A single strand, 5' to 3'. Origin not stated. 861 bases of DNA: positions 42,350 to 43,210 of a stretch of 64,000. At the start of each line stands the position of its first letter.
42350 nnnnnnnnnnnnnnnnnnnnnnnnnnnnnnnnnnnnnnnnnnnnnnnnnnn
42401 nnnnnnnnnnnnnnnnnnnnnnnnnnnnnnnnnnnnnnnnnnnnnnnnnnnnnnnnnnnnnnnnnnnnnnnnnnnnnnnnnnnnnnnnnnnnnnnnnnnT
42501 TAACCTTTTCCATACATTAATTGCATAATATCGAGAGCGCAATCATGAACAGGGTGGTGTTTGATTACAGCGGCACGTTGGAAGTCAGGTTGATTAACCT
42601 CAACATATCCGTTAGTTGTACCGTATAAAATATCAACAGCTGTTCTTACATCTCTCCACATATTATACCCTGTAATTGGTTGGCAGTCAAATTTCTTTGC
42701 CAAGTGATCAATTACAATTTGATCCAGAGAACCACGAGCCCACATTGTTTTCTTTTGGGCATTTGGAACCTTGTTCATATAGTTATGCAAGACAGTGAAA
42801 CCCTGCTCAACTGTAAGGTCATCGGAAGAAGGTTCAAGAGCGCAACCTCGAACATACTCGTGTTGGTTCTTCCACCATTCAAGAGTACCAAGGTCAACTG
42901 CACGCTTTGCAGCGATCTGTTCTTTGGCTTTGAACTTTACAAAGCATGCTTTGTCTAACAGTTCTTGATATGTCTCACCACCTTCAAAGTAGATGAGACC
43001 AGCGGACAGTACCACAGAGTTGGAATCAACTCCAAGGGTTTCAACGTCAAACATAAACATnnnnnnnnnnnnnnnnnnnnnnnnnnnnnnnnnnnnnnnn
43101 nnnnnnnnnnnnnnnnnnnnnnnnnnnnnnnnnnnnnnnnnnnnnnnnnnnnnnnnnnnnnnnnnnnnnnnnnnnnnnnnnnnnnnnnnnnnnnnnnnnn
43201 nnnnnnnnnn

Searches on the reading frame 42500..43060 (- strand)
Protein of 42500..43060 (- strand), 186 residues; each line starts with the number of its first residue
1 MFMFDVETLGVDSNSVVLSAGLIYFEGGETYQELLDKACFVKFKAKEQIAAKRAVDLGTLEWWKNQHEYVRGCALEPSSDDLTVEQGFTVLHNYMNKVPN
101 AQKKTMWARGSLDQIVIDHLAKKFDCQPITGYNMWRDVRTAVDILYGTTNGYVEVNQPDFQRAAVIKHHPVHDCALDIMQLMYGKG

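Call 4: search_protein_families(library=pfam, proteins=[window:42500-43060:-], max_evalue=0.01)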
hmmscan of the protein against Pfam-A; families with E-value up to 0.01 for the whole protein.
window:42500-43060:- (186 aa): 1 family
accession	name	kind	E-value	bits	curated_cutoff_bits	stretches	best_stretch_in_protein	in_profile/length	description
PF16473.11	Rv2179c-like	-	9.2e-16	58.5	27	1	2-175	3-167/177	3'-5' exoribonuclease Rv2179c-like domain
